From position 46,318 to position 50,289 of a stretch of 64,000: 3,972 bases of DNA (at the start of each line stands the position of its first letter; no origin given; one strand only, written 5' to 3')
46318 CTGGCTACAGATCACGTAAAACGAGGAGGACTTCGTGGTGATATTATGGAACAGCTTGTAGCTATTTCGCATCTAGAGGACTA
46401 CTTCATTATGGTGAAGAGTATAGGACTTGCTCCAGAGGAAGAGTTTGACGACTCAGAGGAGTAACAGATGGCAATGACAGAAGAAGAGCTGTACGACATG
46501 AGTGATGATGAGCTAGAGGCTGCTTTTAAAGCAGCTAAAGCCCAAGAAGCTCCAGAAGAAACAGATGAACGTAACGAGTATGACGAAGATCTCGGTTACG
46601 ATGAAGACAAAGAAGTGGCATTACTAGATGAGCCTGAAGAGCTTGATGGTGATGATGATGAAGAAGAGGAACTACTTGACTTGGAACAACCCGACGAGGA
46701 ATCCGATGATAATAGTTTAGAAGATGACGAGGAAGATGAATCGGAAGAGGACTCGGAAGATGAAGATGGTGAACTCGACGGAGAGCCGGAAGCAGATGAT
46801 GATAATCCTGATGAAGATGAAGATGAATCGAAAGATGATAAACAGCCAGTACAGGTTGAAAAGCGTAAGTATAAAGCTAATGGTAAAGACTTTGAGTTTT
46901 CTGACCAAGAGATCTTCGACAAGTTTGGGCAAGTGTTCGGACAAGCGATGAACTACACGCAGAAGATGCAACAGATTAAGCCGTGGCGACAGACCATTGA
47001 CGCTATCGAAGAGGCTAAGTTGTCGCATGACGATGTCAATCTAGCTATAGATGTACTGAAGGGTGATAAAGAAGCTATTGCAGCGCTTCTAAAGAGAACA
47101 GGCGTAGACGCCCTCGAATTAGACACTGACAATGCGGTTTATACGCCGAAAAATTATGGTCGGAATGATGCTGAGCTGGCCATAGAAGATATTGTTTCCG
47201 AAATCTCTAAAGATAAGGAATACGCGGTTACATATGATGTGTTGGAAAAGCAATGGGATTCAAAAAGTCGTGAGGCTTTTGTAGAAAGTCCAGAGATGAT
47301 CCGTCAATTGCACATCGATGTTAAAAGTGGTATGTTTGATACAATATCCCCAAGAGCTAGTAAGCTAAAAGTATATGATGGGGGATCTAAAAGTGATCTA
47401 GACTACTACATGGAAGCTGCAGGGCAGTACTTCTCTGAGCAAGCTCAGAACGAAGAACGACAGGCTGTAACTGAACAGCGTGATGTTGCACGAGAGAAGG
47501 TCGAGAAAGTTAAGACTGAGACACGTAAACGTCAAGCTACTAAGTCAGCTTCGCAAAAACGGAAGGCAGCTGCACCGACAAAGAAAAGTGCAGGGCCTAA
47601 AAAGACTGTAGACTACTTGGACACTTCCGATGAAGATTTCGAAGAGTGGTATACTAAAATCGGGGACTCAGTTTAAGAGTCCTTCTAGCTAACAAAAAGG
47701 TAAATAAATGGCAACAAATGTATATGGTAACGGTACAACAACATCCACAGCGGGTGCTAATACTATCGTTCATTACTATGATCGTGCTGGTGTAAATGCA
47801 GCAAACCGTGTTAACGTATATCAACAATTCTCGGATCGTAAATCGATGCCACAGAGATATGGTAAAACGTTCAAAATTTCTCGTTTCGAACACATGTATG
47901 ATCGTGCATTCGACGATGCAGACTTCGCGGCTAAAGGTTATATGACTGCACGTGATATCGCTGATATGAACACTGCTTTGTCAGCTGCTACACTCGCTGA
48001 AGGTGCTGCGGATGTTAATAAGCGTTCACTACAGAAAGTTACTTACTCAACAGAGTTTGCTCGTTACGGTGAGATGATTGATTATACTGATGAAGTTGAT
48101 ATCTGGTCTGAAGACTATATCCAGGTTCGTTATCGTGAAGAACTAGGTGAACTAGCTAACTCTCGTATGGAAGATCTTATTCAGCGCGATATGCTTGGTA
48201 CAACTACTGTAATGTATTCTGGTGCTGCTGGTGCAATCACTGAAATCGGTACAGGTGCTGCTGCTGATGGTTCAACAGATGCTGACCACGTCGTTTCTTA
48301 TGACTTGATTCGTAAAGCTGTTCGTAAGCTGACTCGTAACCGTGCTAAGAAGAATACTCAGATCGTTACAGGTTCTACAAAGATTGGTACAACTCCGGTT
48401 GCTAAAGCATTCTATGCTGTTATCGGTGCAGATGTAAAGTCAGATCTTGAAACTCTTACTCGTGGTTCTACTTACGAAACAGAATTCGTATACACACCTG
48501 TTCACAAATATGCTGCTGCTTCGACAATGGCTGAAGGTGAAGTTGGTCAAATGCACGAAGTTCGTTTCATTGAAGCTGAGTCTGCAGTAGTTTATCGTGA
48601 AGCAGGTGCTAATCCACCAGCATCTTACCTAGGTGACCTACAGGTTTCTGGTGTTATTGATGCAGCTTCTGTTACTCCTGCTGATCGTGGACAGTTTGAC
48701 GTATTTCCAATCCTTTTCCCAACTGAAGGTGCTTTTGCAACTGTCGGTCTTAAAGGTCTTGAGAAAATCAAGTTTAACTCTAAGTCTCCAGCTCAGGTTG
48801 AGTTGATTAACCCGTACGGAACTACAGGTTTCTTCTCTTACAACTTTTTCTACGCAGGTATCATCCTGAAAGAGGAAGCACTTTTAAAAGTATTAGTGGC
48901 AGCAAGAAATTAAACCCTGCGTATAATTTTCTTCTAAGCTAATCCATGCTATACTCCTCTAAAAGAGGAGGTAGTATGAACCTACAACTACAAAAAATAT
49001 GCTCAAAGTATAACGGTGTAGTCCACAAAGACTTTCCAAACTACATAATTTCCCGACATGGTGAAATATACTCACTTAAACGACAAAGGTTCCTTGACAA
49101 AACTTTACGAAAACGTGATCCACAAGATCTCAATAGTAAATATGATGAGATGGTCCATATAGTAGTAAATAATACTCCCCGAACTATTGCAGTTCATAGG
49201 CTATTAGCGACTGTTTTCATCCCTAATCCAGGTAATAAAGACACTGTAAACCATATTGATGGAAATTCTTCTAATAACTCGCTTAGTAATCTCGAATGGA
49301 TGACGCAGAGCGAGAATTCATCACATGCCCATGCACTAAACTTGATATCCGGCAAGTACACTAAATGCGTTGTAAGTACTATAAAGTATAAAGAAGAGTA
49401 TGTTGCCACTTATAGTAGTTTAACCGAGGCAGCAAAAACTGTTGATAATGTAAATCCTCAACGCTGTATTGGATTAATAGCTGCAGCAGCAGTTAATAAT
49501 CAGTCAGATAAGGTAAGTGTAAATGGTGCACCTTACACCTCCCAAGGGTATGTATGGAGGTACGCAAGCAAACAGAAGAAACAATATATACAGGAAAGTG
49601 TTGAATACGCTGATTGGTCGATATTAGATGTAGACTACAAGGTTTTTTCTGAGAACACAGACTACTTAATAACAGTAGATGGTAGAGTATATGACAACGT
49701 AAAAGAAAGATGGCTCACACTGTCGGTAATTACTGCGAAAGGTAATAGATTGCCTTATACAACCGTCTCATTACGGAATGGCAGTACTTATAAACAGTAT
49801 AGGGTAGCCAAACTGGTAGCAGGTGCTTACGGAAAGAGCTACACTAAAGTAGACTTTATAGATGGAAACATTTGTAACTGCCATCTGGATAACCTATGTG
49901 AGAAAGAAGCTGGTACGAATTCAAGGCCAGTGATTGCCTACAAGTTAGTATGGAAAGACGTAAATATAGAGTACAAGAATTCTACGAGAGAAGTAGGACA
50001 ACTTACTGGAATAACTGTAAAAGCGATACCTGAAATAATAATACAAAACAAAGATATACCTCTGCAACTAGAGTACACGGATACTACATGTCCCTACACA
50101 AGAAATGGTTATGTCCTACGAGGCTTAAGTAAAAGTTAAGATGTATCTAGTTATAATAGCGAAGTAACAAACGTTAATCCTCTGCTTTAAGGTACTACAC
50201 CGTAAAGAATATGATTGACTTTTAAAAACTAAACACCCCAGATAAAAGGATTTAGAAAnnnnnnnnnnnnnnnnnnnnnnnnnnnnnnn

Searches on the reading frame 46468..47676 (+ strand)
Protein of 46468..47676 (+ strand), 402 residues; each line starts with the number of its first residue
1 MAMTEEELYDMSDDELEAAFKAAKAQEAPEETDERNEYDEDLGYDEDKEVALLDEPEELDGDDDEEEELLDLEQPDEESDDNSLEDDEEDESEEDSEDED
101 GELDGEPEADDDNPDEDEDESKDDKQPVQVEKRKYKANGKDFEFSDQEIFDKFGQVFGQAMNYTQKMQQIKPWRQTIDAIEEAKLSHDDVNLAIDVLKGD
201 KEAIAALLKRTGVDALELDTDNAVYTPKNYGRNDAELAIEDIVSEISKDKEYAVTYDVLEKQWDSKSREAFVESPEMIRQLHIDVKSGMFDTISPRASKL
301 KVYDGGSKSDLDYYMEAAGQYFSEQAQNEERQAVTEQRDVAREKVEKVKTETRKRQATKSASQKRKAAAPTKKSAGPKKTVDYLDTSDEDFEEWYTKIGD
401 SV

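Call 11: search_protein_families(library=phrogs, proteins=[window:46468-47676:+], max_evalue=0.001)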
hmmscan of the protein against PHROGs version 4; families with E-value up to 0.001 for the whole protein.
window:46468-47676:+ (402 aa): 1 family
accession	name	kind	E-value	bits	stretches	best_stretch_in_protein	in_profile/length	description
phrog_2120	-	tail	6.4e-77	260.3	1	2-396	3-400/403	tail length tape measure protein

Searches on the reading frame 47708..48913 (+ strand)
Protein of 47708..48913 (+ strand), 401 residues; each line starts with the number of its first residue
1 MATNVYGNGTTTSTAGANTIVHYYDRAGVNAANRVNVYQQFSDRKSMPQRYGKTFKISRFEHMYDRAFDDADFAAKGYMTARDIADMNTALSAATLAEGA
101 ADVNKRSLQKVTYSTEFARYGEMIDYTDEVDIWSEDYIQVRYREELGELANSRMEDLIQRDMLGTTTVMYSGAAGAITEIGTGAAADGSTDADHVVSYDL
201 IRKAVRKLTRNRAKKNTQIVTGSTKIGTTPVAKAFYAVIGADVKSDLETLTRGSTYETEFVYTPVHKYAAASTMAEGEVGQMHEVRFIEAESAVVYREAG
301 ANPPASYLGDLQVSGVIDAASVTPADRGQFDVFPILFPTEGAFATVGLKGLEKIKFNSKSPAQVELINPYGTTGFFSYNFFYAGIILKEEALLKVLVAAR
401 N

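Call 11: search_protein_families(library=phrogs, proteins=[window:47708-48913:+], max_evalue=0.001)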
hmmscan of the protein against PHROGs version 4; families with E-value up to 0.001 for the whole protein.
window:47708-48913:+ (401 aa): 1 family
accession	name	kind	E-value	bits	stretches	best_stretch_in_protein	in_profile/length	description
phrog_1357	-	head and packaging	1.6e-79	268.4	1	5-399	19-346/356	major head protein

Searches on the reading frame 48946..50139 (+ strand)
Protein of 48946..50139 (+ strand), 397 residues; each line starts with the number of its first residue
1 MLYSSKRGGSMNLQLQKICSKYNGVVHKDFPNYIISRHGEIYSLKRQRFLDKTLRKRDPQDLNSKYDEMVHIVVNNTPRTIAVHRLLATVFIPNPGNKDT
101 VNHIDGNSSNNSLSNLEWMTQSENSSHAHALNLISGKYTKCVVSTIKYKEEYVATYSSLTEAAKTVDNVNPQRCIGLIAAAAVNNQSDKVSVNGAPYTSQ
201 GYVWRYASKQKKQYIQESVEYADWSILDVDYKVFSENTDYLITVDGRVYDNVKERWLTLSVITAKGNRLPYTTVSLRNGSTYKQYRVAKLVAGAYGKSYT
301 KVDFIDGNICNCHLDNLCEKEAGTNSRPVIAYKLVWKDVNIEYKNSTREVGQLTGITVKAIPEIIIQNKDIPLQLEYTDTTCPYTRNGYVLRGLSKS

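Call 11: search_protein_families(library=phrogs, proteins=[window:48946-50139:+], max_evalue=0.001)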
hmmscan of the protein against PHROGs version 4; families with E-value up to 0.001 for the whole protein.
window:48946-50139:+ (397 aa): 13 families
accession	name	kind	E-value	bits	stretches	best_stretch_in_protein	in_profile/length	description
phrog_59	-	DNA, RNA and nucleotide metabolism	1.7e-38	134.1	2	28-185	144-269/423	HNH endonuclease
phrog_959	-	DNA, RNA and nucleotide metabolism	1.1e-36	126.7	2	28-137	13-115/138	HNH endonuclease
phrog_1492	-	DNA, RNA and nucleotide metabolism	2.5e-15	57.5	1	32-126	56-157/414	HNH endonuclease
phrog_37683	-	unknown function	3.7e-15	56.8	1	27-131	115-211/279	-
phrog_99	-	DNA, RNA and nucleotide metabolism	5.2e-13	50.4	1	72-168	150-254/383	HNH endonuclease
phrog_14913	-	DNA, RNA and nucleotide metabolism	7.6e-08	33.5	1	75-153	34-114/149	HNH endonuclease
phrog_4578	-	DNA, RNA and nucleotide metabolism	1.2e-07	32.7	1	99-126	30-57/130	HNH endonuclease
phrog_17657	-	DNA, RNA and nucleotide metabolism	4.6e-07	30.8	1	30-120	76-166/168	HNH endonuclease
phrog_15471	-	DNA, RNA and nucleotide metabolism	4.1e-06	27.7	1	79-135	30-87/183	HNH endonuclease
phrog_30377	-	DNA, RNA and nucleotide metabolism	7.1e-05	23.9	1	80-129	9-56/82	HNH endonuclease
phrog_7545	-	DNA, RNA and nucleotide metabolism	0.00011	23.5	1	75-127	78-132/160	HNH endonuclease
phrog_826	-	DNA, RNA and nucleotide metabolism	0.00012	22.8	1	79-133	108-161/281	HNH endonuclease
phrog_1891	-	DNA, RNA and nucleotide metabolism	0.00055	20.4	0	101-125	185-209/255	HNH endonuclease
